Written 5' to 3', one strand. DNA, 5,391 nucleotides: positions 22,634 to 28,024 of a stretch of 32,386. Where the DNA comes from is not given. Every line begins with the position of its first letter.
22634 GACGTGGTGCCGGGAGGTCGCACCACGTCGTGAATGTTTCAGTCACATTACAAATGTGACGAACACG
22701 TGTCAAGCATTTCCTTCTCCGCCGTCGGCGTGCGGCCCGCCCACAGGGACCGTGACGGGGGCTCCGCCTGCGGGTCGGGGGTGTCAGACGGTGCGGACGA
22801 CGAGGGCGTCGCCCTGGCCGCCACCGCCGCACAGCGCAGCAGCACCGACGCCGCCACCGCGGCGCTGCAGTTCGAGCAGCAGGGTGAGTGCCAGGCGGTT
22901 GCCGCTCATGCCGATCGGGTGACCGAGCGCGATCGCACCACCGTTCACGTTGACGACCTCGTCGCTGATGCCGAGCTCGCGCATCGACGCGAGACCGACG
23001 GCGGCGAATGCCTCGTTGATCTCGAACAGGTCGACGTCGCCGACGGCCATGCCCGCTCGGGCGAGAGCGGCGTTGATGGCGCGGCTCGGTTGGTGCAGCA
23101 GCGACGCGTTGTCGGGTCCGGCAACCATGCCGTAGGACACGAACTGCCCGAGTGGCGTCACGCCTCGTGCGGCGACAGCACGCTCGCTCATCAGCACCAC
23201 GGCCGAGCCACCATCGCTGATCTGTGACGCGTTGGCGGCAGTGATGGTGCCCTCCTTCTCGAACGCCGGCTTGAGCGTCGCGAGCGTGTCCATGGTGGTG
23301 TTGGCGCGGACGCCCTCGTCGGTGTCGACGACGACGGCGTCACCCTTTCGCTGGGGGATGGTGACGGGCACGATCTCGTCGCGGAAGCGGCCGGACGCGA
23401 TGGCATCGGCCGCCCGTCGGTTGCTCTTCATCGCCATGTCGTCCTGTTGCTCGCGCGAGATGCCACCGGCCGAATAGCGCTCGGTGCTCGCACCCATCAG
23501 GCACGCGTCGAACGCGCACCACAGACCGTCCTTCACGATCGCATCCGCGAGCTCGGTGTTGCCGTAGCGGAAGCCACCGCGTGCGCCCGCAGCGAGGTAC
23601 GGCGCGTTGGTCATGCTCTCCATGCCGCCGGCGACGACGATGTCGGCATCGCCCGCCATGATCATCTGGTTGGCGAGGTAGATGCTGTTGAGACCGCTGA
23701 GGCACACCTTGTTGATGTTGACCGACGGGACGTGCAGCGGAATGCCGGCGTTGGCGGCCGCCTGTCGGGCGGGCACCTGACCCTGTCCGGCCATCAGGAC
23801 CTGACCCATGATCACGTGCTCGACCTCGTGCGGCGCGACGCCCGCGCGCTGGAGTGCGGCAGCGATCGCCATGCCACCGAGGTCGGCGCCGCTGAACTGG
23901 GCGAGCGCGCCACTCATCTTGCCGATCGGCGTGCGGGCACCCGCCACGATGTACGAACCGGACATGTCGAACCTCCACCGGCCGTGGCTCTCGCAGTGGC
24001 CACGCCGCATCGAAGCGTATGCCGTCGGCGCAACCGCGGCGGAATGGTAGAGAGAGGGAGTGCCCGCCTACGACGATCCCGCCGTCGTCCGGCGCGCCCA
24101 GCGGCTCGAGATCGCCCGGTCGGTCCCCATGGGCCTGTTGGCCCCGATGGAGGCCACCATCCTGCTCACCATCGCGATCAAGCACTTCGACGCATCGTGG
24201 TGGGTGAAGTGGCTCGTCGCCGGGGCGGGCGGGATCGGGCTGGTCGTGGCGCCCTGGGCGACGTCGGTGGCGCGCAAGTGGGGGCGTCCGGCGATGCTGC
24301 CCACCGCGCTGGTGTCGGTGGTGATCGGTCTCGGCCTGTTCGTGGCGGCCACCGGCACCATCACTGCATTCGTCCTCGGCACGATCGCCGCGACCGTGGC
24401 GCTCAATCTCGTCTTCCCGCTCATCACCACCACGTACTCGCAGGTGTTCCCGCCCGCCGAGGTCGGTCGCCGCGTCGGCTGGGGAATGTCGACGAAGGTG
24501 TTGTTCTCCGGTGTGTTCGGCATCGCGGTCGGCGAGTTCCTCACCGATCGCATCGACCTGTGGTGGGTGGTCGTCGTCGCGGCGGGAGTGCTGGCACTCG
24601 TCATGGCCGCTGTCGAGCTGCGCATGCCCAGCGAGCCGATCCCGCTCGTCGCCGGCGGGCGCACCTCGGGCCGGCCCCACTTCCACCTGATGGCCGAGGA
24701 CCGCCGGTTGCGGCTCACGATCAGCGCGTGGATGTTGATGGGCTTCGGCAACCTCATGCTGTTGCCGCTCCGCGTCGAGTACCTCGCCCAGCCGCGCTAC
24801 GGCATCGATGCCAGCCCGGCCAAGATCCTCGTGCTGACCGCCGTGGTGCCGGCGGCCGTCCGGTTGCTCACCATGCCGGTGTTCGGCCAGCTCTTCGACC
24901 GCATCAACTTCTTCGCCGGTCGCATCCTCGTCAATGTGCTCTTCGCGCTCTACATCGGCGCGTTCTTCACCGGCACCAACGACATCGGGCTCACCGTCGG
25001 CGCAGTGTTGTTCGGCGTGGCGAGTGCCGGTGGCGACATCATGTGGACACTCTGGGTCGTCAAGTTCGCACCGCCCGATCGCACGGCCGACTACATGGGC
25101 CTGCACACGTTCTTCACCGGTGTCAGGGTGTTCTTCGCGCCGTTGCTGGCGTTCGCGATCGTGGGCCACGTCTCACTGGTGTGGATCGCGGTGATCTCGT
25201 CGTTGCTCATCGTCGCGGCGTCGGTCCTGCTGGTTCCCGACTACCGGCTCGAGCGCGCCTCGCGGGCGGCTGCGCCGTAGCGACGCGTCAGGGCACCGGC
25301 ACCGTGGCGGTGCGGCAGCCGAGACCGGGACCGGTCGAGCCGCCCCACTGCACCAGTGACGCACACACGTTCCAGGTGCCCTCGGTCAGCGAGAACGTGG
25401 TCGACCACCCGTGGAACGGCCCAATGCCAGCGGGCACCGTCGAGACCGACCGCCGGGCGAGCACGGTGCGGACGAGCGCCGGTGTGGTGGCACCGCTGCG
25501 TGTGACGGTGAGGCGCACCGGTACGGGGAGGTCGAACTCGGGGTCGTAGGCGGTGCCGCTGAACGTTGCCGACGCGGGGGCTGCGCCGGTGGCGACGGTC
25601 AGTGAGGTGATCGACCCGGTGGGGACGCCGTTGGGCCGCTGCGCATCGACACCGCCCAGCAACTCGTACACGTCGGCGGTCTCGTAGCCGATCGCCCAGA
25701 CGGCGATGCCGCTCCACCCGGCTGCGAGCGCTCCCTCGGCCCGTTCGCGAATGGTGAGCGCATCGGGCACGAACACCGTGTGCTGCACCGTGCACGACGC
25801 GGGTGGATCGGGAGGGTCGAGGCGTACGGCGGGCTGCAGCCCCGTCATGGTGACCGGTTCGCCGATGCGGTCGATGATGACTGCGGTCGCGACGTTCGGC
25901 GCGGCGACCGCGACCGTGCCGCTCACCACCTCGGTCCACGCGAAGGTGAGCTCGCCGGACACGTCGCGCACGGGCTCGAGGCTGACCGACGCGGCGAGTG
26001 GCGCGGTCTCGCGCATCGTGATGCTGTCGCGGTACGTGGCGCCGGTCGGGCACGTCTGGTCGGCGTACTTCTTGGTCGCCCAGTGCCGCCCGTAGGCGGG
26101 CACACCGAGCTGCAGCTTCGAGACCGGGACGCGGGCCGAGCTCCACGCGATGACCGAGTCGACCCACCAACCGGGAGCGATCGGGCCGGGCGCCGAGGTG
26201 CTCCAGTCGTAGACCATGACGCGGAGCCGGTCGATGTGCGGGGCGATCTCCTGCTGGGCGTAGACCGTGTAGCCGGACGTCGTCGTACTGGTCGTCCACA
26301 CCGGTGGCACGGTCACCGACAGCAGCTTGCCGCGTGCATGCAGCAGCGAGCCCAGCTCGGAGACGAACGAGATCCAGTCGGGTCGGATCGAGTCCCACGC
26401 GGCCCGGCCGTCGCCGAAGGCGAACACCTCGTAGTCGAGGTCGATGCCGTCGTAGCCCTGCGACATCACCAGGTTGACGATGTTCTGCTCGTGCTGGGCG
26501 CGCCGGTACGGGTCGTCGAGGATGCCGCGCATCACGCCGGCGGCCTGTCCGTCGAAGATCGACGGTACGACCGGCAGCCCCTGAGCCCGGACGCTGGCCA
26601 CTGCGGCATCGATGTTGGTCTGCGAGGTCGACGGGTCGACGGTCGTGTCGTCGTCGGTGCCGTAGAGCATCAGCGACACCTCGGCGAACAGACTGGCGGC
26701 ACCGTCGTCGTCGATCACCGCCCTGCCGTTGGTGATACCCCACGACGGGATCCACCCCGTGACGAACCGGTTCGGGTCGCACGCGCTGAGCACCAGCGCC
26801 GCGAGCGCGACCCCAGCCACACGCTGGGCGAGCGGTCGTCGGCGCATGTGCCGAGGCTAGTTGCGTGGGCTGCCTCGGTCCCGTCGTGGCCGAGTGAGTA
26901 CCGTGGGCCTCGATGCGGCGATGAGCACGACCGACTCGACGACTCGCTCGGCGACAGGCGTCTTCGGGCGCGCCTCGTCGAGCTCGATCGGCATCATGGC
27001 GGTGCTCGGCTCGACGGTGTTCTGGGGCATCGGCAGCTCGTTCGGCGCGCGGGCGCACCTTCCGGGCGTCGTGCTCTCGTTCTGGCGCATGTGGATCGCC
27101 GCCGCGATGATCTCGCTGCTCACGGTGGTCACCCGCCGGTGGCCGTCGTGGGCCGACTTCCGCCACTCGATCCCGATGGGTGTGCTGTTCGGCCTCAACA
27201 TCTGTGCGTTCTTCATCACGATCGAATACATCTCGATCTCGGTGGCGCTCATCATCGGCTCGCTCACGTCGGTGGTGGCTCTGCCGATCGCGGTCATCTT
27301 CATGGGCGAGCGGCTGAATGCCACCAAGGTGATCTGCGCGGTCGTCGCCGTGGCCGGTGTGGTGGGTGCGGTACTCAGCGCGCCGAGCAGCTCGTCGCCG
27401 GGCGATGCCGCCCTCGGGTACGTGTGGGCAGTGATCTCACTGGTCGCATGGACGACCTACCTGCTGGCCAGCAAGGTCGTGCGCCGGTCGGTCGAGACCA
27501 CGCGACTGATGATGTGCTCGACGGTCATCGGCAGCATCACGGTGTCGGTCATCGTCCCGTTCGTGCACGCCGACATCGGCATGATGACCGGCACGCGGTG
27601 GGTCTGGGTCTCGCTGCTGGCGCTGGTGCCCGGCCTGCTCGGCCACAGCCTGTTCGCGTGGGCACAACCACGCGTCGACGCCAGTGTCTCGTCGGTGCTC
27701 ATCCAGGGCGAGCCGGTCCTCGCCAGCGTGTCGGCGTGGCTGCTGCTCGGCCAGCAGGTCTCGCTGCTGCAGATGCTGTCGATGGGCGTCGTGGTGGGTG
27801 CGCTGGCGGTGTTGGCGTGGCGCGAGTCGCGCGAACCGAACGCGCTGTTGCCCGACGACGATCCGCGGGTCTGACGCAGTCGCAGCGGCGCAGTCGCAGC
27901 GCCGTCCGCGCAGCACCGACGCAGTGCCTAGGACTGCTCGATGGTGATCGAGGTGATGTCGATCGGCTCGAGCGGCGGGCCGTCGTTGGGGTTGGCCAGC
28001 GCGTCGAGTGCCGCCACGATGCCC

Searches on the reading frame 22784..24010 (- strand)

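Call 9: search_protein_families(library=pfam, proteins=[window:22784-24010:-])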
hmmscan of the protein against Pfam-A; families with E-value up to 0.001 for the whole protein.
window:22784-24010:- (408 aa): 4 families
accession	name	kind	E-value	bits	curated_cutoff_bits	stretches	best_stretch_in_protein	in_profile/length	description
PF00108.29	Thiolase_N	-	9.8e-96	320.5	26.4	1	20-276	2-259/260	Thiolase, N-terminal domain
PF02803.24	Thiolase_C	-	9.7e-42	141.9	27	1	285-406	2-122/123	Thiolase, C-terminal domain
PF00109.32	ketoacyl-synt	-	7.8e-06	26.1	20.8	1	93-144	164-215/252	Beta-ketoacyl synthase, N-terminal domain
PF22691.2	Thiolase_C_1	-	0.00013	22.2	28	0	309-348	21-60/144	Thiolase C-terminal domain-like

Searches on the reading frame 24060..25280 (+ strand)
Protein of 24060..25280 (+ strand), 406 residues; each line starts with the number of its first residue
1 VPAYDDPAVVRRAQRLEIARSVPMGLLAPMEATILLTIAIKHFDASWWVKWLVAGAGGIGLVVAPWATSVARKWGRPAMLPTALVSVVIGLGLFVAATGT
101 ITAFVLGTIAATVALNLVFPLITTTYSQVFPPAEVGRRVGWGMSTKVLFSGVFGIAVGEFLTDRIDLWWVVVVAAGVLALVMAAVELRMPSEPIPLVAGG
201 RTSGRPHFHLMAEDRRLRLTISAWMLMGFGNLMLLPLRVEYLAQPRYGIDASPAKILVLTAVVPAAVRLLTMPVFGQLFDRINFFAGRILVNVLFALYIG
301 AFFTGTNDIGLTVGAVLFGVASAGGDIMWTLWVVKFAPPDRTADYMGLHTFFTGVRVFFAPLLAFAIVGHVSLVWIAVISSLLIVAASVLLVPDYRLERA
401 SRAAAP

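Call 9: search_protein_families(library=pfam, proteins=[window:24060-25280:+])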
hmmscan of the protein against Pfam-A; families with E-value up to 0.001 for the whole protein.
window:24060-25280:+ (406 aa): 1 family
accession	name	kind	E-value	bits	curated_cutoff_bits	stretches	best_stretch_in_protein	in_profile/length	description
PF07690.21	MFS_1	-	9.2e-20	71.3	33.4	2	40-354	29-340/347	Major Facilitator Superfamily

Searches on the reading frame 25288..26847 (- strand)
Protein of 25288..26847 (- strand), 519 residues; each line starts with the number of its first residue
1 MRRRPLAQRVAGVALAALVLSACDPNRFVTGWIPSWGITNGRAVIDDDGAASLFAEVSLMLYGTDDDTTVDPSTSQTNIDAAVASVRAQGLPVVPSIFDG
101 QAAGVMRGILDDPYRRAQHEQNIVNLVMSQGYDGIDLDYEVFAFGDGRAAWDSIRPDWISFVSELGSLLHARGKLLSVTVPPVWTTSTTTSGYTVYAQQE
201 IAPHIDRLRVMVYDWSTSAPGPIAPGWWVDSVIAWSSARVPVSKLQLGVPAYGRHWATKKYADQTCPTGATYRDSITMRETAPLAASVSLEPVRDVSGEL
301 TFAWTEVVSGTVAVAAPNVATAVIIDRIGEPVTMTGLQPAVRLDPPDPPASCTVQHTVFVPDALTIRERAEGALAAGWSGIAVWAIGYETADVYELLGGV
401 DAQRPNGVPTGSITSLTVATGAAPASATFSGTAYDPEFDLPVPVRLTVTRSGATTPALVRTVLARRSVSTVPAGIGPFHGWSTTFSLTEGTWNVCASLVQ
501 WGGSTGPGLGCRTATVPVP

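Call 9: search_protein_families(library=pfam, proteins=[window:25288-26847:-])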
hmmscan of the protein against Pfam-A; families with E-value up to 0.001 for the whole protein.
window:25288-26847:- (519 aa): 1 family
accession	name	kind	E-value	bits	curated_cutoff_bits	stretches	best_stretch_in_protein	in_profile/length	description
PF00704.34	Glyco_hydro_18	-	1.2e-17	65.1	29.6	1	108-269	82-244/317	Glycosyl hydrolases family 18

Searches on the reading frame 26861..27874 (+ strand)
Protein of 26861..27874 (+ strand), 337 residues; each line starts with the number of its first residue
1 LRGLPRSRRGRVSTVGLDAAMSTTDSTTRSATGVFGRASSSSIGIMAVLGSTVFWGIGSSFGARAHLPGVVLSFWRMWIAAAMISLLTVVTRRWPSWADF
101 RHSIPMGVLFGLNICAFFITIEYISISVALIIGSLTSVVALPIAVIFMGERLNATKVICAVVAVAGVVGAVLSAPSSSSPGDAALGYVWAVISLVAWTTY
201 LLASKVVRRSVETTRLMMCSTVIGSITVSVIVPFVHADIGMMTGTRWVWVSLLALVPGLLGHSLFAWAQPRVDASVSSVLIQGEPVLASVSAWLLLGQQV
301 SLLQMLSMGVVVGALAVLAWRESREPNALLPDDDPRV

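Call 9: search_protein_families(library=pfam, proteins=[window:26861-27874:+])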
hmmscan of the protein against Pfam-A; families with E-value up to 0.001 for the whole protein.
window:26861-27874:+ (337 aa): 1 family
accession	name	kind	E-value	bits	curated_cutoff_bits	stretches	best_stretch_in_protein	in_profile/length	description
PF00892.27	EamA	-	7.1e-31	107.7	28.2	2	185-318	2-133/135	EamA-like transporter family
